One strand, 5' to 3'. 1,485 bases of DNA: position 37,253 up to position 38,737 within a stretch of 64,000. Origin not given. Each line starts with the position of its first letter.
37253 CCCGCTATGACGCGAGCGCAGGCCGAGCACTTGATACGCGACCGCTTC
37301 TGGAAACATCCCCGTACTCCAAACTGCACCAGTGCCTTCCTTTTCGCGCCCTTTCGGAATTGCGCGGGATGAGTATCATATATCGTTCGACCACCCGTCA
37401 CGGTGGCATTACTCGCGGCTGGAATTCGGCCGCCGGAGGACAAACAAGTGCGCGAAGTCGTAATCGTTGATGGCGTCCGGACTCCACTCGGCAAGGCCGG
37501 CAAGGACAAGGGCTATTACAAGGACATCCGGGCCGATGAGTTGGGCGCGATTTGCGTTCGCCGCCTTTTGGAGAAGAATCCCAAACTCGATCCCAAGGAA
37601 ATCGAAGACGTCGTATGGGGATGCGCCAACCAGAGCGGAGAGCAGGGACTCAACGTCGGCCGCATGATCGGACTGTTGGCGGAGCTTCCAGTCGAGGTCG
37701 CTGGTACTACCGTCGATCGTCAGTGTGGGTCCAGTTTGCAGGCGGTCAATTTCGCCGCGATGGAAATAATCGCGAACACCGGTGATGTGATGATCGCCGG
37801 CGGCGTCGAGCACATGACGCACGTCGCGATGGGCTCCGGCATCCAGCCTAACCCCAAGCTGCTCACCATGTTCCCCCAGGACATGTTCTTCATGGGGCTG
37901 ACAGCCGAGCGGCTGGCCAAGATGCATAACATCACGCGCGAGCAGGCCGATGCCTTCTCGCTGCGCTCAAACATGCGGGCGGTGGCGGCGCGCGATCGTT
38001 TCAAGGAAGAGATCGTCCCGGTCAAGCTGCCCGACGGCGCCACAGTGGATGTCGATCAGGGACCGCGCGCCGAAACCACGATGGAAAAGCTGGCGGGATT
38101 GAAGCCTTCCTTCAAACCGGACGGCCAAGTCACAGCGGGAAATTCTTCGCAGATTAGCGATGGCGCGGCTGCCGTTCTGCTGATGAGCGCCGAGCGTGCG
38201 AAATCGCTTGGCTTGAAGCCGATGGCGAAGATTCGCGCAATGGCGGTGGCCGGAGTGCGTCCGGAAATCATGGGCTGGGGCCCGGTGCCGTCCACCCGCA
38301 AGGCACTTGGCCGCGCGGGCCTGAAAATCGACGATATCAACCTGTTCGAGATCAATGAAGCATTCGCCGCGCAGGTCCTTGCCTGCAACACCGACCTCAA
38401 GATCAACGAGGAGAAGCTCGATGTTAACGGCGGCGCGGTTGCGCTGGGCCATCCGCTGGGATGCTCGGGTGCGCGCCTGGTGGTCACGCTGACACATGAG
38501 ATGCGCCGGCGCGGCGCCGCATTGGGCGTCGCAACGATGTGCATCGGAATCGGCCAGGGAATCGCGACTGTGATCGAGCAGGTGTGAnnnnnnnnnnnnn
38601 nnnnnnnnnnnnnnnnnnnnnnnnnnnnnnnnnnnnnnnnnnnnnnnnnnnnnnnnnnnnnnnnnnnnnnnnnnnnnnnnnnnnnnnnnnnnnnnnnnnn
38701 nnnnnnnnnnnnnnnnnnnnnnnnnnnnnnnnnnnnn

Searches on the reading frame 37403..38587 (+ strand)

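Call 62: search_protein_families(library=pfam, proteins=[window:37403-38587:+], max_evalue=0.001)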
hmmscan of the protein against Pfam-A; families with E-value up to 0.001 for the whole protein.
window:37403-38587:+ (394 aa): 3 families
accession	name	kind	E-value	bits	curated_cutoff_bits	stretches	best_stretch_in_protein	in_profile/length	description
PF00108.29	Thiolase_N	-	8.2e-69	232.3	26.4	1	19-263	1-259/260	Thiolase, N-terminal domain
PF02803.24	Thiolase_C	-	2.4e-51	172.9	27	1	271-392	1-122/123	Thiolase, C-terminal domain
PF00109.32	ketoacyl-synt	-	4.9e-05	23.5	20.8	1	102-141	168-207/252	Beta-ketoacyl synthase, N-terminal domain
